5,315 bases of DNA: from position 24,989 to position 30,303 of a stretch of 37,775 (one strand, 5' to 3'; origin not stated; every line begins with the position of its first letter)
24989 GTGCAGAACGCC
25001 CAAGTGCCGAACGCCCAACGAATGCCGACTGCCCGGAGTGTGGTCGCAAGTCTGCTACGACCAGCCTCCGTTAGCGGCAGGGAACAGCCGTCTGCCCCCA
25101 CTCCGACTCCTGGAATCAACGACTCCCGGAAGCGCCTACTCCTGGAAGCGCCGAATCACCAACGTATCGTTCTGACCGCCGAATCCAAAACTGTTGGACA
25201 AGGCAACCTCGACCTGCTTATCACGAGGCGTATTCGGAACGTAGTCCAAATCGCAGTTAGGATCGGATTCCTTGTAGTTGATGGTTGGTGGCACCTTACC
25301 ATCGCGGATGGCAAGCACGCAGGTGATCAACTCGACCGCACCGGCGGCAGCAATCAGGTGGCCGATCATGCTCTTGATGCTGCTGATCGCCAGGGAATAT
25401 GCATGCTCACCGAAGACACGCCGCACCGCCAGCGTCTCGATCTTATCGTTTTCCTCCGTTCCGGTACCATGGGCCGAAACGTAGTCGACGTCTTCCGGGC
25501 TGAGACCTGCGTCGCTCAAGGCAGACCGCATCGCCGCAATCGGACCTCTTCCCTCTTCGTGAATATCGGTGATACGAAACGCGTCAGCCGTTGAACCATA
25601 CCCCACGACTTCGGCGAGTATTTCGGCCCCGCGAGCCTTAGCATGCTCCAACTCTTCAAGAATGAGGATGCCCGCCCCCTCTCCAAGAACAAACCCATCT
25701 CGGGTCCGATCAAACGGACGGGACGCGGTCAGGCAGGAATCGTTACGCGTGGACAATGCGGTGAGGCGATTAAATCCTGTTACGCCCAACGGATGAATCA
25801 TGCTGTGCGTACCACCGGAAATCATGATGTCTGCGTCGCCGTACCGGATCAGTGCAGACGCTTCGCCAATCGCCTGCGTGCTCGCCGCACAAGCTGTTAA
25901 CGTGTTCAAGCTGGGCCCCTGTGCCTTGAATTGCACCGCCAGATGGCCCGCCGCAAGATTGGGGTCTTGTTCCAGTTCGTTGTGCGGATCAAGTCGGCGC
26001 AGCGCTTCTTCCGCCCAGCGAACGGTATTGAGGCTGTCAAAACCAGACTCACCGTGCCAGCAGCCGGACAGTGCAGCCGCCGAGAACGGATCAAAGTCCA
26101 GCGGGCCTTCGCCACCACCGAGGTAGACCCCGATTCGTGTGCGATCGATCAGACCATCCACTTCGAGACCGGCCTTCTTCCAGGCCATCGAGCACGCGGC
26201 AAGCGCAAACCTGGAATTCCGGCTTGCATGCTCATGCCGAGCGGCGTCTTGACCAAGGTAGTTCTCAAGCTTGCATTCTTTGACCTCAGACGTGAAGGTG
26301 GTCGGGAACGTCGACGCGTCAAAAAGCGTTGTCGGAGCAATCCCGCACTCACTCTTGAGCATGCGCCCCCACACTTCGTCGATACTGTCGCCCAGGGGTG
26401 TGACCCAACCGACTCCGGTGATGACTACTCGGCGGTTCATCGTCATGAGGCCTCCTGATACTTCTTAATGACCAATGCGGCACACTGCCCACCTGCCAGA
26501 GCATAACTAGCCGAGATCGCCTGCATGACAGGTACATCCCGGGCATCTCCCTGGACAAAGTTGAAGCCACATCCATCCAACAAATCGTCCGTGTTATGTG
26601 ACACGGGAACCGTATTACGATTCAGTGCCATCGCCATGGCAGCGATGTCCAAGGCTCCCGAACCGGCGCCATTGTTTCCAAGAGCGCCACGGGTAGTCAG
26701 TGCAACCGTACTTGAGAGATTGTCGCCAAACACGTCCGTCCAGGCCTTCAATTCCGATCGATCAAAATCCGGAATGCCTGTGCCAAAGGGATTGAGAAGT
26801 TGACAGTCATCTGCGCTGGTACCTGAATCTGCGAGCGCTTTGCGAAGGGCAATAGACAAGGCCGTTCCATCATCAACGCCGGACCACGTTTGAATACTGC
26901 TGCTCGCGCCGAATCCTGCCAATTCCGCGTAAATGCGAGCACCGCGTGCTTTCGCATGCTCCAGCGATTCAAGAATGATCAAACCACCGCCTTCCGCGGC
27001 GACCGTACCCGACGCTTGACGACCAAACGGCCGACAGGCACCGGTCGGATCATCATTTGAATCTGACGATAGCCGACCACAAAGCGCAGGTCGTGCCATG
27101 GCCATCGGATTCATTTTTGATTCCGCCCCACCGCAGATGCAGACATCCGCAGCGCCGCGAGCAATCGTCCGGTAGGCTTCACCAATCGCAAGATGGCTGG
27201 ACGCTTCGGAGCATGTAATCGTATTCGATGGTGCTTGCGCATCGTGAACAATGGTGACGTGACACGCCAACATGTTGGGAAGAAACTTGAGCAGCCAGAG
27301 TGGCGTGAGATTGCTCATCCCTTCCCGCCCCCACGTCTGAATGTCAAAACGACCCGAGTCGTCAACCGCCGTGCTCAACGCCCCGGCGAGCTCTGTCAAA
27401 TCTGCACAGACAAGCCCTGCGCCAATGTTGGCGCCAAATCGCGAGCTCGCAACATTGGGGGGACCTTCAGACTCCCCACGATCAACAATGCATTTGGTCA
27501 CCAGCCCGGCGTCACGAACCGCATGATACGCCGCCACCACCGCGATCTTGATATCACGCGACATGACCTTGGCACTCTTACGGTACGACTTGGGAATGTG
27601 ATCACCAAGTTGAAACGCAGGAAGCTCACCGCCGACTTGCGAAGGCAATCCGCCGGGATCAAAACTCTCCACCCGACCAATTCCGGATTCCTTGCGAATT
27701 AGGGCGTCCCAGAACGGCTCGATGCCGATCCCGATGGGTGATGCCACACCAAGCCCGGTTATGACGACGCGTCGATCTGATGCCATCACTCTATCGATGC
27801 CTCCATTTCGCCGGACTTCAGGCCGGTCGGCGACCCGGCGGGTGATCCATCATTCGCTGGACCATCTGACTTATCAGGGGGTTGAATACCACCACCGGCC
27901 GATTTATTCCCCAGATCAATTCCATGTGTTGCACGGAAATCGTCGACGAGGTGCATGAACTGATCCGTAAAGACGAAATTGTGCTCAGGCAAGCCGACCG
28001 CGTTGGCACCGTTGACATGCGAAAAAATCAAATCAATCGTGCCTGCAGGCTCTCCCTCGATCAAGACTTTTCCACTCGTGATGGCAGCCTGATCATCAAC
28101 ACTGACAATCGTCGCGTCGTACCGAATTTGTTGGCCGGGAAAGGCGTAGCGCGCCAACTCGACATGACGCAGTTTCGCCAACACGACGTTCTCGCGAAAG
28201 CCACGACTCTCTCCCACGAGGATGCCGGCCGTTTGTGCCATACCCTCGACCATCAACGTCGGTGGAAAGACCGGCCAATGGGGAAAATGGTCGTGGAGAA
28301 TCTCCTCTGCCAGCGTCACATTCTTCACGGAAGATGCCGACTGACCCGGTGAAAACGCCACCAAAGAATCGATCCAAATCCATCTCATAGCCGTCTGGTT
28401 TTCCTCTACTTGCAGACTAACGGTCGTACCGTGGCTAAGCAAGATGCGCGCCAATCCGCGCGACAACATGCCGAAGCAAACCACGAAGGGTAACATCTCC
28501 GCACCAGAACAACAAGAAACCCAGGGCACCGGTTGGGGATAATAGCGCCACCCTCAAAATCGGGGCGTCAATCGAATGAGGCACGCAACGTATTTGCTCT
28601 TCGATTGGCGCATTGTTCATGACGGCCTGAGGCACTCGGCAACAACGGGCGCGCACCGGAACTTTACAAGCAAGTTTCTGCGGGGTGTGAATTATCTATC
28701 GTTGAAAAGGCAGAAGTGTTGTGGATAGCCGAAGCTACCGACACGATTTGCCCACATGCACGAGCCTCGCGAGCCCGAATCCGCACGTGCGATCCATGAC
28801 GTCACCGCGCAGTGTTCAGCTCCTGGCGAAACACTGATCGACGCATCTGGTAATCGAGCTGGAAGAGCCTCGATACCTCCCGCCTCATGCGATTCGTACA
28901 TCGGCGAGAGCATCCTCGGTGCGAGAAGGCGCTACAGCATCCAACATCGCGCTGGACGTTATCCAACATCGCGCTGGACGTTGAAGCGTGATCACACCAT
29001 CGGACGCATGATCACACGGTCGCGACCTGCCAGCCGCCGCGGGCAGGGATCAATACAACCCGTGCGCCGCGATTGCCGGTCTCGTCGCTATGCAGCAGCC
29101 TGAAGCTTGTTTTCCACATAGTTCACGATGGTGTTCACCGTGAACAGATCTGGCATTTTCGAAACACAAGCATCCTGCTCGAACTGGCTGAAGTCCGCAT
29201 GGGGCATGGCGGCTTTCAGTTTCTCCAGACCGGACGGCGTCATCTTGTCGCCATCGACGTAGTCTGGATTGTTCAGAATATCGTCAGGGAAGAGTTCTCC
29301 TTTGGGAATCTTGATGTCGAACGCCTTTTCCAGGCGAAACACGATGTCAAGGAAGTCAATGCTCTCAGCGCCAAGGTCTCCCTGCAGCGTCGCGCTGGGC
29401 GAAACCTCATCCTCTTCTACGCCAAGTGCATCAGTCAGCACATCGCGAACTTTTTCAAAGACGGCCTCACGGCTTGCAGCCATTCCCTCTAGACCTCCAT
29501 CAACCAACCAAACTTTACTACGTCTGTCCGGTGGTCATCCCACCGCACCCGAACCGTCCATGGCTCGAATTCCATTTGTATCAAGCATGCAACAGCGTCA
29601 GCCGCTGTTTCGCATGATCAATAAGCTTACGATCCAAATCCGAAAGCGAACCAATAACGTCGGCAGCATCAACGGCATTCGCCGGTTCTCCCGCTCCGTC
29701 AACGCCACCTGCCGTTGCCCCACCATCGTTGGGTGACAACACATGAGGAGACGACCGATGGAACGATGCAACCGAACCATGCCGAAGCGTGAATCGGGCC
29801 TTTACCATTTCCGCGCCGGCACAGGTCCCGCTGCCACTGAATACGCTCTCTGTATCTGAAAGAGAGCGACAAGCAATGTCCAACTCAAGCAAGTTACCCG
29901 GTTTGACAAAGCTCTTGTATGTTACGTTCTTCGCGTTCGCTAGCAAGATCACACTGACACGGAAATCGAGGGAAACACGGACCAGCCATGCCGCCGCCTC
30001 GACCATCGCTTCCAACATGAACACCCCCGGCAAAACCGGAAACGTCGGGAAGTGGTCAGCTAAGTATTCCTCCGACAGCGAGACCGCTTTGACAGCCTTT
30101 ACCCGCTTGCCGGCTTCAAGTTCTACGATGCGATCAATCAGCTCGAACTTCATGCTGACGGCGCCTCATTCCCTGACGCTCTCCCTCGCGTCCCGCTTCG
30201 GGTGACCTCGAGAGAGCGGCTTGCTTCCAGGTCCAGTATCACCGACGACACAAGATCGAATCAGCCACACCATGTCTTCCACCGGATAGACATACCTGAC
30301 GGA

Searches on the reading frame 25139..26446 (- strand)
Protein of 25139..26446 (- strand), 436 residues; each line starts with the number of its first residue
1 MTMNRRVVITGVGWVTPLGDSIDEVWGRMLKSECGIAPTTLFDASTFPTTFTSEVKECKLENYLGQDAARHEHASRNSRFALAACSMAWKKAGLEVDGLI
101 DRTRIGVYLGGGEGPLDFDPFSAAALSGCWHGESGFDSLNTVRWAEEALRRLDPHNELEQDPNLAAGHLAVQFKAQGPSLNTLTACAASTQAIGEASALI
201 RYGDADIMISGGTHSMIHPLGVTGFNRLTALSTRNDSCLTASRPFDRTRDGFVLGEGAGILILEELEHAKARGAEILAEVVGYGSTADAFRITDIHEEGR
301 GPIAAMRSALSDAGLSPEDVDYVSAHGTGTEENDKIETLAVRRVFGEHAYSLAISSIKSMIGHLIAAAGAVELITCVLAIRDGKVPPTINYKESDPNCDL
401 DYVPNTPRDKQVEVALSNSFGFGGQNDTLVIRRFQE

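Call 76: search_protein_families(library=pfam, proteins=[window:25139-26446:-], max_evalue=0.0001)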
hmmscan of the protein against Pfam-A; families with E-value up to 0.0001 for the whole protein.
window:25139-26446:- (436 aa): 2 families
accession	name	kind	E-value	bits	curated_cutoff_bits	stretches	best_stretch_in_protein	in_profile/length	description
PF00109.32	ketoacyl-synt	-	8.6e-46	157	20.8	1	5-269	2-252/252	Beta-ketoacyl synthase, N-terminal domain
PF02801.28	Ketoacyl-synt_C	-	1.3e-39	135.3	20.8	1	277-391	1-118/119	Beta-ketoacyl synthase, C-terminal domain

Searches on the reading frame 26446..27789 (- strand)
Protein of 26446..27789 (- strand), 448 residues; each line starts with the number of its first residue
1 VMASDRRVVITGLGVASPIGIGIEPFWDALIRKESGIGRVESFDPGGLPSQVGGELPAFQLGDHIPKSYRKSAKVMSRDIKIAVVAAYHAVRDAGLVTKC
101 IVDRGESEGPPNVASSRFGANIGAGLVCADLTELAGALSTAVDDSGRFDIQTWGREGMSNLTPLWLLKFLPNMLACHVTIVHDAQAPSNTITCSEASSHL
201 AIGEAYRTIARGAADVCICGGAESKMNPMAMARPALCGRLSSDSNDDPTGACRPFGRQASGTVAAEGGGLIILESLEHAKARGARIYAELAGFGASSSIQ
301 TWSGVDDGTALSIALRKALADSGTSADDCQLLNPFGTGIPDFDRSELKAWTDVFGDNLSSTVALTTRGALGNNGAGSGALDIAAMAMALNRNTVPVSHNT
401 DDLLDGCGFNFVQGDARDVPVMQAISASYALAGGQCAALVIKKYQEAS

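Call 76: search_protein_families(library=pfam, proteins=[window:26446-27789:-], max_evalue=0.0001)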
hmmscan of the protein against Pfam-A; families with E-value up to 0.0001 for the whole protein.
window:26446-27789:- (448 aa): 2 families
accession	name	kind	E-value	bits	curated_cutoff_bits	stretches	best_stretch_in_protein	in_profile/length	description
PF00109.32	ketoacyl-synt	-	5e-37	128.3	20.8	1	6-279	2-252/252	Beta-ketoacyl synthase, N-terminal domain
PF02801.28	Ketoacyl-synt_C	-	1.8e-12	47.8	20.8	1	287-400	1-118/119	Beta-ketoacyl synthase, C-terminal domain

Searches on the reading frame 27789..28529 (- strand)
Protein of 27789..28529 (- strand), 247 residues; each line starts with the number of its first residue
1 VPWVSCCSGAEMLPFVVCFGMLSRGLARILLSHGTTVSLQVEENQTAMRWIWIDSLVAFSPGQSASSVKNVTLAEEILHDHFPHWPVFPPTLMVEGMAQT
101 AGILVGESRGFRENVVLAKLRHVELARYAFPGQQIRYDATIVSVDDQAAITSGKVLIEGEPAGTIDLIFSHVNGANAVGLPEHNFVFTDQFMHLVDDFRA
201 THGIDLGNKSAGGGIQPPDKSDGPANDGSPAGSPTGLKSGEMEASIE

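Call 76: search_protein_families(library=pfam, proteins=[window:27789-28529:-], max_evalue=0.0001)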
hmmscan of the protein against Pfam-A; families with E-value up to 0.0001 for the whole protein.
window:27789-28529:- (247 aa): 1 family
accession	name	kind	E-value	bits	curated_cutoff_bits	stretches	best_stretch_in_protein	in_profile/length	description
PF07977.19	FabA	-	3.8e-11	43.2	23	1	53-156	9-128/138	FabA-like domain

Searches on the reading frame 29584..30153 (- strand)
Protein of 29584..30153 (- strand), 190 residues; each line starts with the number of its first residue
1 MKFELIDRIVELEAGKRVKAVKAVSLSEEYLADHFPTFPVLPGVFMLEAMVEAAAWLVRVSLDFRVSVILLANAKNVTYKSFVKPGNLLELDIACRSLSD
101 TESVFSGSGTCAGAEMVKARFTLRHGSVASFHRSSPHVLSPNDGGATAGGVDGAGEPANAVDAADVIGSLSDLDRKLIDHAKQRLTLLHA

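Call 76: search_protein_families(library=pfam, proteins=[window:29584-30153:-], max_evalue=0.0001)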
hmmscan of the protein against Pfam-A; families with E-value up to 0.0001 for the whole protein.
window:29584-30153:- (190 aa): 1 family
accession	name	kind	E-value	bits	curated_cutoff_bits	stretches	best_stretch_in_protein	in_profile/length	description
PF07977.19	FabA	-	7.4e-16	58.5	23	1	2-101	5-116/138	FabA-like domain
